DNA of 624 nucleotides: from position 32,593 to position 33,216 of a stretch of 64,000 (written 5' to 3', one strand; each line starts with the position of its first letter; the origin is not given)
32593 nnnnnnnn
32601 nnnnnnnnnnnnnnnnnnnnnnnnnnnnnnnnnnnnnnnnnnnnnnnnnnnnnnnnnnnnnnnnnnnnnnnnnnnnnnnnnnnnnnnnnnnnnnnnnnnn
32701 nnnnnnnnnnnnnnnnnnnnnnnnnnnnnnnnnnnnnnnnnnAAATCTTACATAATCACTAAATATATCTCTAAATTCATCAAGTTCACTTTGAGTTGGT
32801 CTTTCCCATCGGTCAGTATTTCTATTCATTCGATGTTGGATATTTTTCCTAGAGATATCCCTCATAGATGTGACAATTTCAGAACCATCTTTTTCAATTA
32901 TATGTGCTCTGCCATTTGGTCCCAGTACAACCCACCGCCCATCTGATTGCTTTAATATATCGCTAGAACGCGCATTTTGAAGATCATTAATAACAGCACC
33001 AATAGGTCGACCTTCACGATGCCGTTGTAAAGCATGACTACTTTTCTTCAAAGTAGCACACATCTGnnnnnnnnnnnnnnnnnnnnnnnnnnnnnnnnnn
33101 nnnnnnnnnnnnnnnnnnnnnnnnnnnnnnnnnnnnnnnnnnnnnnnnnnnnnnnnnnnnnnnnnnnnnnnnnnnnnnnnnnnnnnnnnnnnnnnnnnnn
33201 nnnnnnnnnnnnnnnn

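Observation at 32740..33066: Rhs C-terminal toxin tip of unknown activity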

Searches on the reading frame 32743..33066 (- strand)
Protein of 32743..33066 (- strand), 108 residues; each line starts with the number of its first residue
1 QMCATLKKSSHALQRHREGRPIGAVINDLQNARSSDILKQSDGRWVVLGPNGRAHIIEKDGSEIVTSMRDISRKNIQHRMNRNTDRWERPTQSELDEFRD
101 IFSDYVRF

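Call 4: search_protein_families(proteins=[window:32743-33066:-], library=ncbifam, max_evalue=1)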
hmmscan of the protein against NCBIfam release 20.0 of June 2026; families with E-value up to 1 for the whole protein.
seq(108 aa): 0 families

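Call 5: search_solved_structures(query=window:32743-33066:-, max_evalue=10, show_alignments=3)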
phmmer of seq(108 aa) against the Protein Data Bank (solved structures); distinct sequences matched with E-value up to 10: 4.
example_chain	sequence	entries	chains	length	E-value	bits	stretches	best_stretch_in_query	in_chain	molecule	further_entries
7k3z_A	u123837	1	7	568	0.13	15.9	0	27-69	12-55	60 kDa chaperonin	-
9nwm_A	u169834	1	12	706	1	13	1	12-91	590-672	Portal (Connector) protein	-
7sxk_b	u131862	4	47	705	1.2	12.8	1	15-91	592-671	Portal protein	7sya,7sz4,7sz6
3th6_A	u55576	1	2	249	1.2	12.8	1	34-62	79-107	Triosephosphate isomerase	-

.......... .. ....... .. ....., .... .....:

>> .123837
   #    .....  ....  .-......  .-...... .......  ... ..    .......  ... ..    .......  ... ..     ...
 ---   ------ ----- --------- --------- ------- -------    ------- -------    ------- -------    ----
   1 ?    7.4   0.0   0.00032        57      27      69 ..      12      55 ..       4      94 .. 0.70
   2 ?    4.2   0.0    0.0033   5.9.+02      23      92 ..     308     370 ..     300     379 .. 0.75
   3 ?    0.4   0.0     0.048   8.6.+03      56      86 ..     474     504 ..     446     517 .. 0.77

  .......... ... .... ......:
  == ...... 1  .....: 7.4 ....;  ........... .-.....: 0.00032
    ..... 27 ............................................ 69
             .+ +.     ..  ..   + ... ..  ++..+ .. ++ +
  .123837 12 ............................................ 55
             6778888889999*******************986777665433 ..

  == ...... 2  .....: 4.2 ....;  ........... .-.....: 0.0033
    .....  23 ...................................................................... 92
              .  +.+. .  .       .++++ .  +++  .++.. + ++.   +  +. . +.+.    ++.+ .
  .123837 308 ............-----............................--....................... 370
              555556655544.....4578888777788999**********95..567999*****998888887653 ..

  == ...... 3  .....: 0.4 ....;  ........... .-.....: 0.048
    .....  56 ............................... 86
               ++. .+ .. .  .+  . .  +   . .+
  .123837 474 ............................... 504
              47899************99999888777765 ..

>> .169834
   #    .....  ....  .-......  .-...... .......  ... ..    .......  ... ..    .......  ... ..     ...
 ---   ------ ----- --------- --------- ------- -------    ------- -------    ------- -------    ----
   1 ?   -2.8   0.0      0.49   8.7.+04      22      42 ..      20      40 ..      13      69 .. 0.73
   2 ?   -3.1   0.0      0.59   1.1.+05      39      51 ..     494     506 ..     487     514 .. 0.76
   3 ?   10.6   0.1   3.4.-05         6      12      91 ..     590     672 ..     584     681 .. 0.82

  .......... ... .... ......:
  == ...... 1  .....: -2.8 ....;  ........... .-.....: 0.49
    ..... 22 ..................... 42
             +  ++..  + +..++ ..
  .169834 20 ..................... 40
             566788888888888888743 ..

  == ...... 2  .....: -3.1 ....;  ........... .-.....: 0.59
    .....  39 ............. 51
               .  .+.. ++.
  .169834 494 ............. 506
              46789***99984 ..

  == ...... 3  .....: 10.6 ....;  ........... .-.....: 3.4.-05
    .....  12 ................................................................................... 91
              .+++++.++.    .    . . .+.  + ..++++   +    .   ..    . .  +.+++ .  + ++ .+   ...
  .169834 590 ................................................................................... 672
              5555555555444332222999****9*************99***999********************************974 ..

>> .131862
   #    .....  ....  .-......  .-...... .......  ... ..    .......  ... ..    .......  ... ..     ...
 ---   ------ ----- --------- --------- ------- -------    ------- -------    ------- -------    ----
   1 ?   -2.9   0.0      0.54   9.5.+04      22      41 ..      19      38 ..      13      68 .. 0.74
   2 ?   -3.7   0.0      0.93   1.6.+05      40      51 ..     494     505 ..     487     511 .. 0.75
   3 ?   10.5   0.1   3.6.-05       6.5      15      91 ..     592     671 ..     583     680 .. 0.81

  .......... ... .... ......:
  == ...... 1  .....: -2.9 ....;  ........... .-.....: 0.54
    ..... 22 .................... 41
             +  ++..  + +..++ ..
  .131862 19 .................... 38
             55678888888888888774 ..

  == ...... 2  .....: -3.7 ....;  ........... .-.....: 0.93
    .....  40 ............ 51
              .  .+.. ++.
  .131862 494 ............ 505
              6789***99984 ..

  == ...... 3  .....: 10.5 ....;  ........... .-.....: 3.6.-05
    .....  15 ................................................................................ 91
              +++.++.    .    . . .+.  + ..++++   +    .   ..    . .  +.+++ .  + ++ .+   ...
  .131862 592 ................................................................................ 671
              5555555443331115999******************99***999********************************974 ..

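Call 6: profile_search(protein=window:32743-33066:-)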
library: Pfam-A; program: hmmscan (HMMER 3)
A. the first sequence (108 residues): domains with independent E <= 10: 0; with E <= 0.001: 0
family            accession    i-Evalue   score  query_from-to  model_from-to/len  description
(no Pfam family matches the first sequence, even at E <= 10)

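Call 7: find_homologous_proteins(query=window:32743-33066:-, max_evalue=0.01)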
Query seq(108 aa) (108 aa): 8 proteins with E <= 0.01 among 10 candidates.
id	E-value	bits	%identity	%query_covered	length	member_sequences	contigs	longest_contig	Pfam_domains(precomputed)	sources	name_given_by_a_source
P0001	3.9e-64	231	98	100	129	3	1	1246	-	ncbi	ncbi:TPA: hypothetical protein ACNRZD_004906, partial [Escherichia coli]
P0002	1.1e-59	217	95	95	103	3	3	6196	-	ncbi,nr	ncbi:hypothetical protein QB794_004572 [Salmonella enterica]|nr:hypothetical protein [Salmonella ent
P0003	1.4e-40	156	71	89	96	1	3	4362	-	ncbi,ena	-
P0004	8.7e-36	140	67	99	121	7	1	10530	-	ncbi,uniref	ncbi:hypothetical protein WCU67_22400 [Pectobacterium parmentieri]|uniref:hypothetical protein n=1 T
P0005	1.1e-34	137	64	99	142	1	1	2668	-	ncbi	ncbi:RHS repeat-associated core domain-containing protein, partial [Escherichia sp. E2586]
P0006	1.2e-31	127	55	96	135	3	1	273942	-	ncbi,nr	ncbi:hypothetical protein QE60_000998, partial [Salmonella enterica subsp. enterica]|nr:hypothetical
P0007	2.2e-31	126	65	94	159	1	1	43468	-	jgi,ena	-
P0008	1.1e-30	124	60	97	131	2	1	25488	-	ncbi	ncbi:hypothetical protein ACE6X6_004164 [Salmonella enterica subsp. enterica]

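Call 12: search_solved_structures(query=A1, max_evalue=10, show_alignments=2)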
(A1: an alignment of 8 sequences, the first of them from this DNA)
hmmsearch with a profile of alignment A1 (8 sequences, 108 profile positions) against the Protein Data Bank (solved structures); distinct sequences matched with E-value up to 10: 13.
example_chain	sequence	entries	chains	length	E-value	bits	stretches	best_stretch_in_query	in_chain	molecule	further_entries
6ke6_RQ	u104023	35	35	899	0.24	14.6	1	14-84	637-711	U3 small nucleolar RNA-associated protein 14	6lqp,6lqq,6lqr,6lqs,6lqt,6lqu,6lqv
5wlc_SS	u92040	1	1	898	0.67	13.2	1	14-84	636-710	Utp14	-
8dq0_A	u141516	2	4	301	1.3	12.3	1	40-62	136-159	2-aminobenzoylacetyl-CoA thioesterase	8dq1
2q0i_A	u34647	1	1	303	1.3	12.3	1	40-62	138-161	Quinolone signal response protein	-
5hio_A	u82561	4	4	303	1.3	12.3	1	40-62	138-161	PqsE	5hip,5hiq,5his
2vw8_A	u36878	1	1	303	1.3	12.3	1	40-62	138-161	PA1000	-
7kgw_A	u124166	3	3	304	1.3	12.3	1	40-62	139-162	2-aminobenzoylacetyl-CoA thioesterase | Quinolone signal response protein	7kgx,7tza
7r3f_A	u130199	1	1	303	1.3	12.3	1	40-62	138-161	2-aminobenzoylacetyl-CoA thioesterase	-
3dh8_A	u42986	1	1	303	1.3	12.3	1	40-62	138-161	Uncharacterized protein PA1000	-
7tz9_A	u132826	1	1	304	1.3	12.2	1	40-62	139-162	Quinolone signal response protein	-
7u6g_A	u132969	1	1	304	1.3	12.2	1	40-62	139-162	Quinolone signal response protein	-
2q0j_A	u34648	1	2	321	1.4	12.2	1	40-62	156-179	Quinolone signal response protein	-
7r3j_A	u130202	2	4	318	1.4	12.2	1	40-62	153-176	2-aminobenzoylacetyl-CoA thioesterase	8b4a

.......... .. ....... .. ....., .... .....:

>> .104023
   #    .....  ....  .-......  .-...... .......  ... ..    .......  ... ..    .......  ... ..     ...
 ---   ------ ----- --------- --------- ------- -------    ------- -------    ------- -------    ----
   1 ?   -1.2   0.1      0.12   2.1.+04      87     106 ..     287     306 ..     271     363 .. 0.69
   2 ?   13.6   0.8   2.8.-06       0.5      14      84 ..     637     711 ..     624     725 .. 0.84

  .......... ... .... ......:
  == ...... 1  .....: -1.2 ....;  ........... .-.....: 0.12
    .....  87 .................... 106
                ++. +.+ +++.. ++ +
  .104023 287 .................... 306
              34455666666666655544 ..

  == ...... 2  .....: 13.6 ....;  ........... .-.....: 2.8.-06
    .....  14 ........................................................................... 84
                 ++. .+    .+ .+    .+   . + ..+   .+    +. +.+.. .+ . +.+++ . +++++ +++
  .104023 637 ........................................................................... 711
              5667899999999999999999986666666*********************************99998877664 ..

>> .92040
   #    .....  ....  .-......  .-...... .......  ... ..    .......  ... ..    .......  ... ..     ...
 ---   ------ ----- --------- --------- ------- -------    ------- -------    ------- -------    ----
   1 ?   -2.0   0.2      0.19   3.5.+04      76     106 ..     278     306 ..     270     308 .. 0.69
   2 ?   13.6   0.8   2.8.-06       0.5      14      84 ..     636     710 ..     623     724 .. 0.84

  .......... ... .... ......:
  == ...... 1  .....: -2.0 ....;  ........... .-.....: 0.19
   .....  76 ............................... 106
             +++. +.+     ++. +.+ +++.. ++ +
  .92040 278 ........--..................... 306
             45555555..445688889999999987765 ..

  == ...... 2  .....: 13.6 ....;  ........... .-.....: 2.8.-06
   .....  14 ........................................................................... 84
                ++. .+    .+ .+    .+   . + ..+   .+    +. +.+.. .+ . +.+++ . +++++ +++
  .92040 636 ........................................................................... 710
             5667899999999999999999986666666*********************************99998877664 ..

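Call 17: predict_structure(alignment_id=A1)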
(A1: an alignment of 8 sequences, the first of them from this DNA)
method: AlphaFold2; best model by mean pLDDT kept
length: 108 residues; sequences in the alignment: 8
mean_pLDDT: 83.8   pTM: 0.77
mean pLDDT of the five models: 83.8, 83.3, 83.0, 80.5, 74.8
residues with pLDDT >= 90: 50; 70-90: 45; 50-70: 4; < 50: 9
segments of 3 or more residues with pLDDT < 50: 1-9
pLDDT, mean of each block of 10 residues (from residue 1): 42 72 86 94 93 92 89 89 87 93 84
secondary structure, 60 per line:
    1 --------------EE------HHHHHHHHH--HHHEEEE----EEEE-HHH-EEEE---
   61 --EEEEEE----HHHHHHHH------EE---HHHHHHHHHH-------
elements in order: H23-31 E37-40 E45-48 E54-57 E63-68 H73-80 H92-101

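Call 23: search_protein_representatives(alignment_id=A1)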
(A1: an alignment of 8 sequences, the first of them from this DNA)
Query: 8 sequences, 108 profile positions. Proteins with E-value up to 0.001 (for the whole library): 410; up to 1e-10: 121; up to 1e-30: 6. The best 150 are listed.
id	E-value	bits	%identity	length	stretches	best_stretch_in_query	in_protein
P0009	2.2e-55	201.4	-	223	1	2-108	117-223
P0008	2.1e-48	178.9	-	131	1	3-108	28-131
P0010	1.5e-34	134.3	-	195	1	3-107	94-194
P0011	3.2e-32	126.9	-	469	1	3-107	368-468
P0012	5.3e-32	126.2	-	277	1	5-107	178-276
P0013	1.1e-31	125.1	-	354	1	4-107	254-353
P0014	3.0e-30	120.5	-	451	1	5-107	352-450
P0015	8.0e-30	119.1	-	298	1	5-107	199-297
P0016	9.6e-30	118.9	-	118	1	5-106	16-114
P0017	1.8e-29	118.0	-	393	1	5-107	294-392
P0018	5.2e-29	116.5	-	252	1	5-107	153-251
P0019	6.9e-29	116.1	-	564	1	5-107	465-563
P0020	1.0e-28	115.6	-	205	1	4-107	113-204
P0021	1.9e-27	111.5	-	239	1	5-107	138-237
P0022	2.3e-27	111.2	-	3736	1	5-107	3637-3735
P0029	2.0e-25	105.0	-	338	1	4-104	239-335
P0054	4.3e-18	81.4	-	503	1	7-102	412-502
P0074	3.9e-15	71.9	-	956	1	5-78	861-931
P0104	8.9e-13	64.3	-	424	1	7-102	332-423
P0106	1.3e-12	63.8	-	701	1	5-96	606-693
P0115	5.2e-12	61.8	-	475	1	6-102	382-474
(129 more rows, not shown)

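Call 27: fold_search(model_id=the predicted structure, library=afdb50)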
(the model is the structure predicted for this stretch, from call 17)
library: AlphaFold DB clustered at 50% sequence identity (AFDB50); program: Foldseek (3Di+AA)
matches with E <= 10: 2065; with E <= 0.001: 13
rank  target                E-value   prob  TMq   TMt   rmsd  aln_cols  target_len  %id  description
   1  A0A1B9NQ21            1.1e-11  1.00  0.77  0.35  10.4       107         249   71  Uncharacterized protein
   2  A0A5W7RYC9            2.9e-11  1.00  0.74  0.23   2.7        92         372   55  RHS repeat-associated core domain-containing protein [Salmonella enterica subsp. enterica serovar Kintambo]
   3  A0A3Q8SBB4            4.2e-11  1.00  0.81  0.25   3.9       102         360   51  RHS protein conserved region domain-containing protein [Paenibacillus lentus]
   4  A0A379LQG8            5.3e-10  1.00  0.81  0.48   1.5        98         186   51  Uncharacterized protein [Providencia rettgeri]
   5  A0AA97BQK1            1.5e-09  1.00  0.76  0.22   1.4        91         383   53  Uncharacterized protein
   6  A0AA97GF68            2.1e-09  1.00  0.74  0.26   2.1        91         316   52  Uncharacterized protein
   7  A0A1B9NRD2            2.6e-09  1.00  0.75  0.16   1.7        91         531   55  VENN motif-containing domain-containing protein
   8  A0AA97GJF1            2.7e-09  1.00  0.76  0.19   1.4        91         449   54  Uncharacterized protein
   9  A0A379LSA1            3.8e-09  1.00  0.76  0.31   1.3        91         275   52  Uncharacterized protein [Providencia rettgeri]
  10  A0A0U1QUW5            8.6e-09  1.00  0.75  0.77   1.9        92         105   46  Uncharacterized protein [Yersinia pseudotuberculosis serotype O:1b (strain IP 31758)]
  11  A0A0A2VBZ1            1.6e-08  1.00  0.72  0.15   9.6       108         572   42  VENN motif-containing domain-containing protein [Beauveria bassiana D1-5]
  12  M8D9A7                3.2e-08  1.00  0.70  0.34  12.9       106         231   40  Rhs family protein [Brevibacillus borstelensis AK1]
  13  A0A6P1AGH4            2.1e-06  1.00  0.68  0.72   1.8        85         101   40  Uncharacterized protein
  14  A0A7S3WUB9            9.8e-02  0.96  0.39  0.11   5.3        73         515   26  Alpha-type protein kinase domain-containing protein [Emiliania huxleyi]
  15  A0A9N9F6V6            1.4e-01  0.95  0.37  0.05   4.4        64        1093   19  17229_t:CDS:1 (Fragment) [Funneliformis caledonium]
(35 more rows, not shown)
